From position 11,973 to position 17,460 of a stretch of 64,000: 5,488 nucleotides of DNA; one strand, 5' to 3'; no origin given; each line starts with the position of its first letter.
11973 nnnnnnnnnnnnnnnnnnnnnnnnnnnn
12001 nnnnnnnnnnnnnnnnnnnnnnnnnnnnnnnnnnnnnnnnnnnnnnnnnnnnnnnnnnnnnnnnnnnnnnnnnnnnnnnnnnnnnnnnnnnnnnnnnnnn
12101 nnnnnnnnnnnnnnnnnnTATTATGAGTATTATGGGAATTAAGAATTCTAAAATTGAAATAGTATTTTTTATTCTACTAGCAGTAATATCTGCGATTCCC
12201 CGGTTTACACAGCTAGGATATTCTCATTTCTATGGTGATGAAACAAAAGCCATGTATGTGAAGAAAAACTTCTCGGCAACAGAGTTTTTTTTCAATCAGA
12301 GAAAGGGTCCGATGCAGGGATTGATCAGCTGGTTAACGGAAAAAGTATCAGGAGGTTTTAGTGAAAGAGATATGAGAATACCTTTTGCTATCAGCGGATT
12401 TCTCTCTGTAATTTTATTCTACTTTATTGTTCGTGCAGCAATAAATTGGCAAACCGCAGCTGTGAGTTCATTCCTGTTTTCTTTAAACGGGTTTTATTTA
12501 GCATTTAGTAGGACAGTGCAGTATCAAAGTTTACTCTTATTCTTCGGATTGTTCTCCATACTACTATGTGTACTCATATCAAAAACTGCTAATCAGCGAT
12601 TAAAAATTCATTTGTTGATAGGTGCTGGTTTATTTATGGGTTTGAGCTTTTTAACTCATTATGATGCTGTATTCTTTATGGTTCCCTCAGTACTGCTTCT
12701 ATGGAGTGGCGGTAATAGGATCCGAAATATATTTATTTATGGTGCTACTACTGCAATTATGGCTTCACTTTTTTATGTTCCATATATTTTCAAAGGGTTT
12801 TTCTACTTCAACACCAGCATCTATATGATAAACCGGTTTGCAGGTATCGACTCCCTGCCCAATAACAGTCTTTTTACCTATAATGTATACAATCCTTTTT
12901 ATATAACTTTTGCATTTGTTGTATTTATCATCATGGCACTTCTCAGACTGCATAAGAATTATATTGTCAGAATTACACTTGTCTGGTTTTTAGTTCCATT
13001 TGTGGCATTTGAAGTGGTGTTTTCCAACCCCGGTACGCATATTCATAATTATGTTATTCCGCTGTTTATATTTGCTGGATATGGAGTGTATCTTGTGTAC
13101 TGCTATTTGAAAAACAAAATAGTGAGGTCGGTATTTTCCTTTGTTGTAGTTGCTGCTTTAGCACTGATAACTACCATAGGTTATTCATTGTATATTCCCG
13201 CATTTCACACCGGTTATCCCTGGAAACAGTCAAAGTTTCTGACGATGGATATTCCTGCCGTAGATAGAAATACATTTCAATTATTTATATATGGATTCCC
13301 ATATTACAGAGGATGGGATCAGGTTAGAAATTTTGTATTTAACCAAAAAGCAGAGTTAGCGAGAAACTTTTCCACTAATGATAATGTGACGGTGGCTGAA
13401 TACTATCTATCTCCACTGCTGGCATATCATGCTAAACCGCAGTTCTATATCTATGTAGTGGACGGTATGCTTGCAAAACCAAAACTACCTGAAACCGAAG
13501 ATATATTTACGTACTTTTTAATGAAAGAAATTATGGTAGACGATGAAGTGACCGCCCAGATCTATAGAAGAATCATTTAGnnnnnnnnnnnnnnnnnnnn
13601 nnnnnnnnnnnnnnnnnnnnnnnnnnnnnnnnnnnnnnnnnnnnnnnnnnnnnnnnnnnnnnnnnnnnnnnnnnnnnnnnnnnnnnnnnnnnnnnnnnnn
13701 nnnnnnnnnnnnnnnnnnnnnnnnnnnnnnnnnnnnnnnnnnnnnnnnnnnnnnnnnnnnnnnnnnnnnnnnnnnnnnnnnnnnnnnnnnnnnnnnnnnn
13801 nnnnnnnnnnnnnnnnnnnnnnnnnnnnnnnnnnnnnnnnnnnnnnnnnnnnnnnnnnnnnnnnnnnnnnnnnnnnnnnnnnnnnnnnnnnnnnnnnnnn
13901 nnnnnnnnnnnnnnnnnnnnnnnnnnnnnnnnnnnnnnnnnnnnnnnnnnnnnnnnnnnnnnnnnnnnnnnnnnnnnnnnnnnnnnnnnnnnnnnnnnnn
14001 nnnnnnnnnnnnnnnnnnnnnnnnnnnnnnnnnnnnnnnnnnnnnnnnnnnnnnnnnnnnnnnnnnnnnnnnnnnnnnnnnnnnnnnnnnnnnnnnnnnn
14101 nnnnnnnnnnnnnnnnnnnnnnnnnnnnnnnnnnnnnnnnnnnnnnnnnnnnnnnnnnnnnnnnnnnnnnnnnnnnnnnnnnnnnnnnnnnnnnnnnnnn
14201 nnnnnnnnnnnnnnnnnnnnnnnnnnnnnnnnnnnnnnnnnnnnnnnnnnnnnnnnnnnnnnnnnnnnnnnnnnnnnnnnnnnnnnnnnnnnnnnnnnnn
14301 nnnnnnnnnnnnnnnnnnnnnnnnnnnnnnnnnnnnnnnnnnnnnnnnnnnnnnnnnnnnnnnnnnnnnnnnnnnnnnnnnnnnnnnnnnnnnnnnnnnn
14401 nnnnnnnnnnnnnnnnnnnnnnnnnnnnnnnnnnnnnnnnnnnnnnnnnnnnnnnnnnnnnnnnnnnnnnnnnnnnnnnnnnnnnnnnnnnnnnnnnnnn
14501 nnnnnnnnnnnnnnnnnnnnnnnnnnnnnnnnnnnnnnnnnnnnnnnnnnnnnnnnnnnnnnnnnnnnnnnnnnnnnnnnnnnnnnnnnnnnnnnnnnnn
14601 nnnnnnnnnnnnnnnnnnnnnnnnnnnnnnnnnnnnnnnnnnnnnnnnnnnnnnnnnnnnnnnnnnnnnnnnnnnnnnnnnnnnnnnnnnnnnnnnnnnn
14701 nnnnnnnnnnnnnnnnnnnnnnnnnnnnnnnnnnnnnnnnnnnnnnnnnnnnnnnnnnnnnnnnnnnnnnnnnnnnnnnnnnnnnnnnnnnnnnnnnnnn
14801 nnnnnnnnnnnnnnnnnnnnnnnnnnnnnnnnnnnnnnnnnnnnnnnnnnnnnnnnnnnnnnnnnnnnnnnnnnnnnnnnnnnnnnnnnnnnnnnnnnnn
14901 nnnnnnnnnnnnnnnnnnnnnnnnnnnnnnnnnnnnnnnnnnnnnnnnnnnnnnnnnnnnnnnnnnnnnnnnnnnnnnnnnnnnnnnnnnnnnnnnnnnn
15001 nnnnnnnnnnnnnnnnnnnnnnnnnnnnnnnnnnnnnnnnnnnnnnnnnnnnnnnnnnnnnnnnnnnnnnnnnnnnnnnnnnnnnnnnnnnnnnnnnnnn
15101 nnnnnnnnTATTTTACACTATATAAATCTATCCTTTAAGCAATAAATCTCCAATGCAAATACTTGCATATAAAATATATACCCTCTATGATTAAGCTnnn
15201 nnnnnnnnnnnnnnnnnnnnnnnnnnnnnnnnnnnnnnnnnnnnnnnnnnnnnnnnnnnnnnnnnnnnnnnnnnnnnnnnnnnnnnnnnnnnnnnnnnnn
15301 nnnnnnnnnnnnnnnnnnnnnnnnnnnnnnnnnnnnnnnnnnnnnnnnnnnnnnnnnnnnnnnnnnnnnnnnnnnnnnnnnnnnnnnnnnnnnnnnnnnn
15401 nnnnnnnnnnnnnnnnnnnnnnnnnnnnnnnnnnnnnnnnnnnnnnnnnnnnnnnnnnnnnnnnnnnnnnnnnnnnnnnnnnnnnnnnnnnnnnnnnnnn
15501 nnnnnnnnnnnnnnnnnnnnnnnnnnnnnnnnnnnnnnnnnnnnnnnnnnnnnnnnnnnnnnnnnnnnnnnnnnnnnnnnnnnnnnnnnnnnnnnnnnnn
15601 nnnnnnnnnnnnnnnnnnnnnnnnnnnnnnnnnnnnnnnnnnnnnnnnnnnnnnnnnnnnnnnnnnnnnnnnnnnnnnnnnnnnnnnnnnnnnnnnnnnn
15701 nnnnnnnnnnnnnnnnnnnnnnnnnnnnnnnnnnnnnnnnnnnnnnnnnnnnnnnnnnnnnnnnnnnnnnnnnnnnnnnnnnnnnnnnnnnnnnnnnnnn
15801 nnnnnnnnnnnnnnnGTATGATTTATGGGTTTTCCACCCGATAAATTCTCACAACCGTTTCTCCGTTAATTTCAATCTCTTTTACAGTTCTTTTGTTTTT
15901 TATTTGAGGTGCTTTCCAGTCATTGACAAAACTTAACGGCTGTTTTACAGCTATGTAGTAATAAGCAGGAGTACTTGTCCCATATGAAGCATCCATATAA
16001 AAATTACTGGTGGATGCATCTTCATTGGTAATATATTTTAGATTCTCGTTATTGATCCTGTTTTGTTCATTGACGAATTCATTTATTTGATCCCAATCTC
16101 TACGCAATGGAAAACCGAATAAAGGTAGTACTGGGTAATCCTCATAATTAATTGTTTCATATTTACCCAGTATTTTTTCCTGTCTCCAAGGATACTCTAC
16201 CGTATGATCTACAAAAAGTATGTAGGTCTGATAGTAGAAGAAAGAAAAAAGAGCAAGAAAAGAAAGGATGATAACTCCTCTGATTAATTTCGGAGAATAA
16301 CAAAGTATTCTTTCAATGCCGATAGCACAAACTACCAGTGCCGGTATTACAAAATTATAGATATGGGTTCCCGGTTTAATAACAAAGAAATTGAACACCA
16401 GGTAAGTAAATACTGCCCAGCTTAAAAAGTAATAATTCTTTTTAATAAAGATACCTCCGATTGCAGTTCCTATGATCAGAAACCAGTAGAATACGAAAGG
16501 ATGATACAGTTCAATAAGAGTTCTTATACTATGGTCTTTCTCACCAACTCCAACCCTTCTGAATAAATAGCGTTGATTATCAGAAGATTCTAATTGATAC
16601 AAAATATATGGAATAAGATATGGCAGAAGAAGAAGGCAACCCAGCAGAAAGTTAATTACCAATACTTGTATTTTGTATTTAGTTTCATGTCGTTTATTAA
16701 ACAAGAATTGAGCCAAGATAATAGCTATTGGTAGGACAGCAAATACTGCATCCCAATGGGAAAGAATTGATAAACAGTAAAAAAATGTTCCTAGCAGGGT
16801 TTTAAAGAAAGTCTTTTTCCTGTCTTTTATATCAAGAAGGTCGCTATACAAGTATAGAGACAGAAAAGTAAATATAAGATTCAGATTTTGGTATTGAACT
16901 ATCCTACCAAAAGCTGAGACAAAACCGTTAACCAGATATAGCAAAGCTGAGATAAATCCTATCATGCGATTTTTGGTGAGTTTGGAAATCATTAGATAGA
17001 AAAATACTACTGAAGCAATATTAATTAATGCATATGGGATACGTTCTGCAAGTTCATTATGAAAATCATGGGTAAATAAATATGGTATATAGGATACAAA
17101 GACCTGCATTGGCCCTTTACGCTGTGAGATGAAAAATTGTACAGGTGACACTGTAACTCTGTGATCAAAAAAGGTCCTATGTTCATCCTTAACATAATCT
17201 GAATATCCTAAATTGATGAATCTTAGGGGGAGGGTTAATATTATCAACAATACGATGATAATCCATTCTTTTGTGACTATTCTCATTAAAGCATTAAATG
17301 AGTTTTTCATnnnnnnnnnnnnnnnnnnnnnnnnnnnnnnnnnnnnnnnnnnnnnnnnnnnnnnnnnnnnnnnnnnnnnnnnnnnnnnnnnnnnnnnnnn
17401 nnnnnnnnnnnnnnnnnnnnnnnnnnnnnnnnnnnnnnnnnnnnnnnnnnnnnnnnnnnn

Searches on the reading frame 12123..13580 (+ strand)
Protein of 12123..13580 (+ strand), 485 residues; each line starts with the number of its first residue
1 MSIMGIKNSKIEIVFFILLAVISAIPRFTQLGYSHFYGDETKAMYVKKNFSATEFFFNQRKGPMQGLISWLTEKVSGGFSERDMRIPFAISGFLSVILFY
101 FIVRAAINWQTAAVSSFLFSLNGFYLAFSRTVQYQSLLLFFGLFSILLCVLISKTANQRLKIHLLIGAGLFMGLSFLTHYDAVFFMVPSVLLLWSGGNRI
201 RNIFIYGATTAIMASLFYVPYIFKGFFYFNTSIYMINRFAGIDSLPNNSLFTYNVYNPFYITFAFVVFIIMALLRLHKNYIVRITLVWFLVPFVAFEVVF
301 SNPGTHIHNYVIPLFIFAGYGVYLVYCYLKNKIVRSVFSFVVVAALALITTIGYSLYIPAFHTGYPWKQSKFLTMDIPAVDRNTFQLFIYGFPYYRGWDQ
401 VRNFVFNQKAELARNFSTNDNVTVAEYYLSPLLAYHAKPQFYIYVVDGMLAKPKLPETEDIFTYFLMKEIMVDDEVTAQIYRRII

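Call 12: search_protein_families(library=pfam, proteins=[window:12123-13580:+], max_evalue=0.001)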
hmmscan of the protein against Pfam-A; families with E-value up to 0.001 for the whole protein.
window:12123-13580:+ (485 aa): 2 families
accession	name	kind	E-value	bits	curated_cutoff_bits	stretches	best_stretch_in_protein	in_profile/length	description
PF13231.12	PMT_2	-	1.7e-13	51.5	26.1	1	61-217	2-154/160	Dolichyl-phosphate-mannose-protein mannosyltransferase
PF02366.24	PMT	-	4e-07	30.3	22.7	1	65-193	63-197/245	Dolichyl-phosphate-mannose-protein mannosyltransferase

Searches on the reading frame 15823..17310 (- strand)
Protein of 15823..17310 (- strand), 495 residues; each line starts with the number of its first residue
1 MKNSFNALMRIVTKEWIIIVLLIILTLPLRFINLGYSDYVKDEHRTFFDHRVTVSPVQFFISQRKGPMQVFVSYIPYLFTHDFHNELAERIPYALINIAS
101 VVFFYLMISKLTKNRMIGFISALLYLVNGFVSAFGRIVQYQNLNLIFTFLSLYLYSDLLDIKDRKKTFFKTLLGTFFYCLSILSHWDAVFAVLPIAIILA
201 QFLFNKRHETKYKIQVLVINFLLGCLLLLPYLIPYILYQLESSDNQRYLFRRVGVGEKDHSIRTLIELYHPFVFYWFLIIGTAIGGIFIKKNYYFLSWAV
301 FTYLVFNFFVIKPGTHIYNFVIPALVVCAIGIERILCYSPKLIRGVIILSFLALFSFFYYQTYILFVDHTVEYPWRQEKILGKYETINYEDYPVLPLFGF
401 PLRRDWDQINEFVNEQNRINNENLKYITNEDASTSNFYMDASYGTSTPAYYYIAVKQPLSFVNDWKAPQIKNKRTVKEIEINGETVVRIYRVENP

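Call 12: search_protein_families(library=pfam, proteins=[window:15823-17310:-], max_evalue=0.001)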
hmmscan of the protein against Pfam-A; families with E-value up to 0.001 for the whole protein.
window:15823-17310:- (495 aa): 1 family
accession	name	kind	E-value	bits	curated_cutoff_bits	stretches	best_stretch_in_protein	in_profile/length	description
PF13231.12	PMT_2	-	8.2e-07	29.8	26.1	1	84-232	19-158/160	Dolichyl-phosphate-mannose-protein mannosyltransferase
